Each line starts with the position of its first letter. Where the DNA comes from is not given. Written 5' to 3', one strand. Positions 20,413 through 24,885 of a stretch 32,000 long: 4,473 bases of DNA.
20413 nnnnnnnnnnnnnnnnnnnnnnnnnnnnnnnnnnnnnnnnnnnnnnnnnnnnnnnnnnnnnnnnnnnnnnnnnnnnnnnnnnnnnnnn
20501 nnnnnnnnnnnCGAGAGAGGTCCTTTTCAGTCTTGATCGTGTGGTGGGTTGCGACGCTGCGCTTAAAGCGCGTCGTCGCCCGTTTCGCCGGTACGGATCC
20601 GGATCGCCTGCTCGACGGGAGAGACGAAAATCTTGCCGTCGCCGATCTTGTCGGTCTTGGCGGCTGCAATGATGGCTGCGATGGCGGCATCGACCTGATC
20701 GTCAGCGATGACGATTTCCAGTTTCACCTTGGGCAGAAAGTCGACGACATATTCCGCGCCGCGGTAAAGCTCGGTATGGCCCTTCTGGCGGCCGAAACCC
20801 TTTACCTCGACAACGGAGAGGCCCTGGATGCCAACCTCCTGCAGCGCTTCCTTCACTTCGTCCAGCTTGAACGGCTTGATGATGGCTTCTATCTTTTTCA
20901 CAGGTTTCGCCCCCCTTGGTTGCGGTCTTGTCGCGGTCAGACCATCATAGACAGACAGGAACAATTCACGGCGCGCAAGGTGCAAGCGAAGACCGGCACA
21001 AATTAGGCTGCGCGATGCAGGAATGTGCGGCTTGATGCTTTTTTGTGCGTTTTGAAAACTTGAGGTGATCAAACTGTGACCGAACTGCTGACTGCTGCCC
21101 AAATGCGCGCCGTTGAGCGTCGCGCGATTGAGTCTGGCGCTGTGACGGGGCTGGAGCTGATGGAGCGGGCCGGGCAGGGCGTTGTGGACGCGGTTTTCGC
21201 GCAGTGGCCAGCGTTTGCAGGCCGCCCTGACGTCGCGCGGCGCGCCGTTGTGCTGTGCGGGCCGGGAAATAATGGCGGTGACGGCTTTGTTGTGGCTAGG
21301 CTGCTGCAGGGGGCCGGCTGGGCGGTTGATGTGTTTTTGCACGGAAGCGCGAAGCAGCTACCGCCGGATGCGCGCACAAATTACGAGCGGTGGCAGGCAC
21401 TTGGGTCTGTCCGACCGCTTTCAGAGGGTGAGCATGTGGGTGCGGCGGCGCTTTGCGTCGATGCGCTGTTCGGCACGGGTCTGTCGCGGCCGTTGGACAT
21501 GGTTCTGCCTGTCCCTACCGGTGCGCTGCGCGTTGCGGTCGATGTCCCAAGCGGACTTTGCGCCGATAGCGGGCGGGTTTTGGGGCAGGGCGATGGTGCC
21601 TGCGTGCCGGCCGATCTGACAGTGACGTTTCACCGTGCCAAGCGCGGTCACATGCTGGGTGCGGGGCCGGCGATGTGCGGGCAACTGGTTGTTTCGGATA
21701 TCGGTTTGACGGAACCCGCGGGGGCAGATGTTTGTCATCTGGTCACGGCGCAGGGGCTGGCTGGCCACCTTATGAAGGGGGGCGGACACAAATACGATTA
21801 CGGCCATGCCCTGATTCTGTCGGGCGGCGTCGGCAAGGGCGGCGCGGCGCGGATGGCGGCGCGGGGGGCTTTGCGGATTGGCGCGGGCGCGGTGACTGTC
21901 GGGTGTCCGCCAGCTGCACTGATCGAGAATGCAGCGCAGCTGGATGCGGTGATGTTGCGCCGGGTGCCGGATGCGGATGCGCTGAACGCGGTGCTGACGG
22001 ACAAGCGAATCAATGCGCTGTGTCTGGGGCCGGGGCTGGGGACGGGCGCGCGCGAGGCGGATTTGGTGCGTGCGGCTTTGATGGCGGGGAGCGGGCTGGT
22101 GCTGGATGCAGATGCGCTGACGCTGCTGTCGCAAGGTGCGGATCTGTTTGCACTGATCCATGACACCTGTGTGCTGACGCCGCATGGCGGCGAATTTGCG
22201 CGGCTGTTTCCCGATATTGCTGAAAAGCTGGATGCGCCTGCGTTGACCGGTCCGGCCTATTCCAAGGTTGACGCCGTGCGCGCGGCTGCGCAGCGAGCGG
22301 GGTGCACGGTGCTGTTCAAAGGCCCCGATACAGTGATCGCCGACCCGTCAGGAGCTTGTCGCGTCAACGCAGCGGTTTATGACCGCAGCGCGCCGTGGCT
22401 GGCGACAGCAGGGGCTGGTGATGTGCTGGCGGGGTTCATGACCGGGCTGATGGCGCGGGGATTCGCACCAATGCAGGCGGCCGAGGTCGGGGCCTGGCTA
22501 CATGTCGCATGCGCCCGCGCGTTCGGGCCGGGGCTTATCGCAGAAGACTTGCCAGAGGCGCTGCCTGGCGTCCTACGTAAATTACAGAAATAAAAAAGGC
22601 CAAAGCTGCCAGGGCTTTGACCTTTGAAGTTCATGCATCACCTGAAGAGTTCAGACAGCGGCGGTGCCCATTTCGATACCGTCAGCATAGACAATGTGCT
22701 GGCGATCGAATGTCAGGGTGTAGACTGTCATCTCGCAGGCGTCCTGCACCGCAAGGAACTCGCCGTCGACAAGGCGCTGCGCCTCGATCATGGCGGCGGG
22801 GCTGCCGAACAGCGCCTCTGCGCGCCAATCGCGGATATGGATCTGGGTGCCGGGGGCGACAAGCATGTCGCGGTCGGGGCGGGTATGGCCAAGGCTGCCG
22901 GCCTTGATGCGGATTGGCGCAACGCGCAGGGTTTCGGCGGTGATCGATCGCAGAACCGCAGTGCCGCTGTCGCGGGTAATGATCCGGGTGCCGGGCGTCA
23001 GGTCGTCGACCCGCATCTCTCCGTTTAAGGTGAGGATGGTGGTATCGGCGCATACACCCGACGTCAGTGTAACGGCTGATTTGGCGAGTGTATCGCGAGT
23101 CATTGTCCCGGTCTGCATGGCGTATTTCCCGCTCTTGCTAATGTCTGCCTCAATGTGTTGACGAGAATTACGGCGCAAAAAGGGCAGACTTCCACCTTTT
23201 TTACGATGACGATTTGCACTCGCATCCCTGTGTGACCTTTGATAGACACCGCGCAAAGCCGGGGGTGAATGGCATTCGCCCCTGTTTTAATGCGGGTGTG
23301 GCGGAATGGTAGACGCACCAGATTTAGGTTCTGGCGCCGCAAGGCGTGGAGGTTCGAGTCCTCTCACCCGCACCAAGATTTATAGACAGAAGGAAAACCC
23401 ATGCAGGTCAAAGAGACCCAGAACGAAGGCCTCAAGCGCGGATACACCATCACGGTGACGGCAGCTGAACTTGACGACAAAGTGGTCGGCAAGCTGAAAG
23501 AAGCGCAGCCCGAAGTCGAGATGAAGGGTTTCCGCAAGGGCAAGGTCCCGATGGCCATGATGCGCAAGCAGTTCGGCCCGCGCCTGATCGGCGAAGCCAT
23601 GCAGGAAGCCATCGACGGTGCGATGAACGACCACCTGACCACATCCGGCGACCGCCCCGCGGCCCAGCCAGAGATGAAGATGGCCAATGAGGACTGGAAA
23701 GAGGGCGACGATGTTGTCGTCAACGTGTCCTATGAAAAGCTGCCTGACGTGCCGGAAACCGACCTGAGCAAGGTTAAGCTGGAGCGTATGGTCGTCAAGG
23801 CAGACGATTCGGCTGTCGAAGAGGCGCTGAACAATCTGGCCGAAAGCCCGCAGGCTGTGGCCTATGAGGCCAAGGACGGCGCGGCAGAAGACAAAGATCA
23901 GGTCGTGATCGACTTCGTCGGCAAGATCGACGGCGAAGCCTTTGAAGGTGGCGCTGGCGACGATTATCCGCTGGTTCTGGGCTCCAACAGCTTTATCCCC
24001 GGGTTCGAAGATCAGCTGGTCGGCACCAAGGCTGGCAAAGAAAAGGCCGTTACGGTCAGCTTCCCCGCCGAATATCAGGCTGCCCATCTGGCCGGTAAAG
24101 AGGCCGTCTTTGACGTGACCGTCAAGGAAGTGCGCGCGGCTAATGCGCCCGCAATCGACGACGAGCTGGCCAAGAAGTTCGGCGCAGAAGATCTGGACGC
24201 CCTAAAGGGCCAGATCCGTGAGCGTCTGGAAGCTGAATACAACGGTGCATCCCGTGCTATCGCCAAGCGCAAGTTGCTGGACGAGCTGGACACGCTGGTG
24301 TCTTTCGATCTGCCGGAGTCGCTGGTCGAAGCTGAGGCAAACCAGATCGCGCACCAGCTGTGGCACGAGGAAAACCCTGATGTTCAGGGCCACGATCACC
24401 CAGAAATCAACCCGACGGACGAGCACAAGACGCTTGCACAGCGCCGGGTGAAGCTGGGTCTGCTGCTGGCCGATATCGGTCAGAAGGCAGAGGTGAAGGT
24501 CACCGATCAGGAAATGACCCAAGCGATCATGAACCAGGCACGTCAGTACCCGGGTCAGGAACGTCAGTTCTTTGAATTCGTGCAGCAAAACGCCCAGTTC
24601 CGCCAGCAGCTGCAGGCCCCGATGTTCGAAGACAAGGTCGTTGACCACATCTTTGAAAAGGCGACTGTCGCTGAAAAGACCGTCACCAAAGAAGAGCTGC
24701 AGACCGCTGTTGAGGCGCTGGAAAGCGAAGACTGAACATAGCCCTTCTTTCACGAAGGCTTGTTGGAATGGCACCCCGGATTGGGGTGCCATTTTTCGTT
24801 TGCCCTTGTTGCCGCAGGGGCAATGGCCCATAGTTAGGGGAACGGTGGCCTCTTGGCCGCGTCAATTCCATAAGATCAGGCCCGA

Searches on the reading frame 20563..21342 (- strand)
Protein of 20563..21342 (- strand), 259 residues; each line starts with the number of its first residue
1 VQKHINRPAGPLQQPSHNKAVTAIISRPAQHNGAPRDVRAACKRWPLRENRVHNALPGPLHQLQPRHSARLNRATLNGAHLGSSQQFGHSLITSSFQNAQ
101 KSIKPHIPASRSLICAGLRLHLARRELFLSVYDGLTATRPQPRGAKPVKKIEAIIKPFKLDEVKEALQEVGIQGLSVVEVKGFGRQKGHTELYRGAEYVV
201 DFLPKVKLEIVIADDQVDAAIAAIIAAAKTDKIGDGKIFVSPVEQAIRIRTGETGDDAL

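Call 27: search_protein_families(library=pfam, proteins=[window:20563-21342:-], max_evalue=0.00001)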
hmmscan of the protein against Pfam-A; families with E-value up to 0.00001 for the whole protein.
window:20563-21342:- (259 aa): 1 family
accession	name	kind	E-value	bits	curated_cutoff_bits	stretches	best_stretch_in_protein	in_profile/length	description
PF00543.27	P-II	-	5.5e-32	110.6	25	1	149-253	2-102/102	Nitrogen regulatory protein P-II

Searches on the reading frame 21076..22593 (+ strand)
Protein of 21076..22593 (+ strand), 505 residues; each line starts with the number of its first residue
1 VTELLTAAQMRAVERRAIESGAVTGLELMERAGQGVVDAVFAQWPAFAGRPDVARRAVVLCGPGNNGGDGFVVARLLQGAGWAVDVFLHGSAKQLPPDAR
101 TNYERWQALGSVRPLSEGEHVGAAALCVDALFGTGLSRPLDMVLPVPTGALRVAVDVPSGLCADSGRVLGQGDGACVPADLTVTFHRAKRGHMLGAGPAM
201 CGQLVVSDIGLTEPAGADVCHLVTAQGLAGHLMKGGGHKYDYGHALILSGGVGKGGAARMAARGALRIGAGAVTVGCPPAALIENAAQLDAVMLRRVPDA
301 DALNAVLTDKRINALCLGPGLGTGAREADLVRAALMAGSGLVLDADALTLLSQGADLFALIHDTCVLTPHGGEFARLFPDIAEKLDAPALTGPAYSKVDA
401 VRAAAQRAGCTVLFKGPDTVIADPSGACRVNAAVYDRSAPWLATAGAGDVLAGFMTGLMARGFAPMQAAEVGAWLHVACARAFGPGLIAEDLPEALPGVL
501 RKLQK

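Call 27: search_protein_families(library=pfam, proteins=[window:21076-22593:+], max_evalue=0.00001)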
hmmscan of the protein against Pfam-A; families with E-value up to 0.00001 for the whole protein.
window:21076-22593:+ (505 aa): 2 families
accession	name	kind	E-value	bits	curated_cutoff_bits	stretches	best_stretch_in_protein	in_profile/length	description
PF01256.23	Carb_kinase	-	1.2e-47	162.9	27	1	246-483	2-223/242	NAD(P)H-hydrate dehydratase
PF03853.21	YjeF_N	-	6.3e-37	127.6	24.9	1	27-191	3-169/169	YjeF-related protein N-terminus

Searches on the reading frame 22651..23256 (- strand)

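Call 27: search_protein_families(library=pfam, proteins=[window:22651-23256:-], max_evalue=0.00001)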
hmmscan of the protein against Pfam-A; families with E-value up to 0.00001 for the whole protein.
window:22651-23256:- (201 aa): 1 family
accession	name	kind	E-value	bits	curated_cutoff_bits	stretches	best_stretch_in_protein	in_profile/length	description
PF13403.11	Hint_2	-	1.3e-27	97.4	28.4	1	69-196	4-140/147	Hint domain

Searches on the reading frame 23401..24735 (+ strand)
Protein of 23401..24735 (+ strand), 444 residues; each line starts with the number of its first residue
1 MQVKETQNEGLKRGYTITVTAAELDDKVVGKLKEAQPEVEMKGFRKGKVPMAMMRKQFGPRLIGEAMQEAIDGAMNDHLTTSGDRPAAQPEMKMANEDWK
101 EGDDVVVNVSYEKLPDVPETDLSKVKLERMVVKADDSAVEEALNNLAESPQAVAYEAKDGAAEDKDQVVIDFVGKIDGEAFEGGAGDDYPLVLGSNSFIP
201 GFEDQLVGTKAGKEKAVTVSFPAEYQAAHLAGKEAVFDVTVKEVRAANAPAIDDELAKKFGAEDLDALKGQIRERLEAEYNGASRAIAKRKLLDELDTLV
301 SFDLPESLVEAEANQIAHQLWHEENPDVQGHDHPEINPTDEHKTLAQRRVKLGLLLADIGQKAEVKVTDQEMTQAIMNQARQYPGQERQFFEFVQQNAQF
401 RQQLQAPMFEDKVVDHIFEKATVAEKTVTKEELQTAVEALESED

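Call 27: search_protein_families(library=pfam, proteins=[window:23401-24735:+], max_evalue=0.00001)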
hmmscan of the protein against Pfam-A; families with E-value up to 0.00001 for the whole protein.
window:23401-24735:+ (444 aa): 3 families
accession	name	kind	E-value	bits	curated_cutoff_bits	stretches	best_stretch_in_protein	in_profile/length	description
PF05698.19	Trigger_C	-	7.3e-35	120.9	22.7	1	265-419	2-162/162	Bacterial trigger factor protein (TF) C-terminus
PF05697.18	Trigger_N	-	1.8e-31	109.8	22.2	1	1-146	1-144/144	Bacterial trigger factor protein (TF)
PF00254.34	FKBP_C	-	3.4e-17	63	21.1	1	161-241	4-93/94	FKBP-type peptidyl-prolyl cis-trans isomerase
